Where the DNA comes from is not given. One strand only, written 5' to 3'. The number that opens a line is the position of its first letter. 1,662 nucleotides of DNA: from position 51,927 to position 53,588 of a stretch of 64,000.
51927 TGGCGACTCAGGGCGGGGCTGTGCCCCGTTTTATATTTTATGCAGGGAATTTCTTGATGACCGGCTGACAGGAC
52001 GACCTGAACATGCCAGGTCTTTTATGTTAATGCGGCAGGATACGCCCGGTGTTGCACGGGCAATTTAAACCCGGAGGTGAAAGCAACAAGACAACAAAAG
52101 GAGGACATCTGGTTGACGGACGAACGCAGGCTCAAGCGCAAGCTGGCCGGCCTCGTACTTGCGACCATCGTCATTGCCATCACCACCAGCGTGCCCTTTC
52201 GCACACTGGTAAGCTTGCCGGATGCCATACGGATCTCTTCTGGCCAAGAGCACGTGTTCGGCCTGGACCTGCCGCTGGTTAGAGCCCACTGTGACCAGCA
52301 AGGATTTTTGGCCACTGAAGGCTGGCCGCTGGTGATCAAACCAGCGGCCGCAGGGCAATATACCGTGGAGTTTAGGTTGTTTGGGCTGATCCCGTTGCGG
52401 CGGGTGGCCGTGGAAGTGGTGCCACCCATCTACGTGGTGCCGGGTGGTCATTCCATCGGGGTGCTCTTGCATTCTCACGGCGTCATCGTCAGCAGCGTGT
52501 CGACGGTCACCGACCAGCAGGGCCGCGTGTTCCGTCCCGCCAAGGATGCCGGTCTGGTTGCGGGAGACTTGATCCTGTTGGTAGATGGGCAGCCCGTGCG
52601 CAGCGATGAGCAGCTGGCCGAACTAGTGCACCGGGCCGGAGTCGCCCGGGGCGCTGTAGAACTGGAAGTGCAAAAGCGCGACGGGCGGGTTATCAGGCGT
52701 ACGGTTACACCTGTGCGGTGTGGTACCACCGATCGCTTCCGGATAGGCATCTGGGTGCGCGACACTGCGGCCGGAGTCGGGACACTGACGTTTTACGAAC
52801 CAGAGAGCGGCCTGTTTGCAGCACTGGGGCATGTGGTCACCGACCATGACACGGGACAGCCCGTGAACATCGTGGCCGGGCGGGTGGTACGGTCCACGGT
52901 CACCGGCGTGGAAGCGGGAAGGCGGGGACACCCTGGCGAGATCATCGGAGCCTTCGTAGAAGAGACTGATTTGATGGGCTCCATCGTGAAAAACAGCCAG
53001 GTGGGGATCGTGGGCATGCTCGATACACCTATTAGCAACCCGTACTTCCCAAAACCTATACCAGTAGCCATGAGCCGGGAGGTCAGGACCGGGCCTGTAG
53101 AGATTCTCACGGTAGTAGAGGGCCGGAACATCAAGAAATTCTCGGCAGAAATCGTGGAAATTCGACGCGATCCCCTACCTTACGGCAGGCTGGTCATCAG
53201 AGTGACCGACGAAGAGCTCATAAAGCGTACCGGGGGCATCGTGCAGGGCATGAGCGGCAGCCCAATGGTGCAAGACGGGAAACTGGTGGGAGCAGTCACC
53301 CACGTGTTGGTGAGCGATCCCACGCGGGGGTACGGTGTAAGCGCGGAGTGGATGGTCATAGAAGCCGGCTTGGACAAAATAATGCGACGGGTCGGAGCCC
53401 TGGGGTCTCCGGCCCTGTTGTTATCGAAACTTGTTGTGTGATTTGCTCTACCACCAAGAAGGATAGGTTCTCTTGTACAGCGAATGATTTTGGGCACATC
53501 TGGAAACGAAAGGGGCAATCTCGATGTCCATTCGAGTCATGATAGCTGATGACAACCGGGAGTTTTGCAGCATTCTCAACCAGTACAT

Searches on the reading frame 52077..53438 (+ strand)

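Call 70: search_protein_families(library=pfam, proteins=[window:52077-53438:+], max_evalue=0.00001)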
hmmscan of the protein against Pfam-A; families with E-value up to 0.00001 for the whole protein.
window:52077-53438:+ (454 aa): 2 families
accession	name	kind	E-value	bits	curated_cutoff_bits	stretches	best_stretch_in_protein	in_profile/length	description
PF05580.18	Peptidase_S55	-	4.6e-78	262.5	25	1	220-427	2-210/210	SpoIVB peptidase S55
PF17820.7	PDZ_6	-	2.1e-07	31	27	1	154-199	10-53/54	PDZ domain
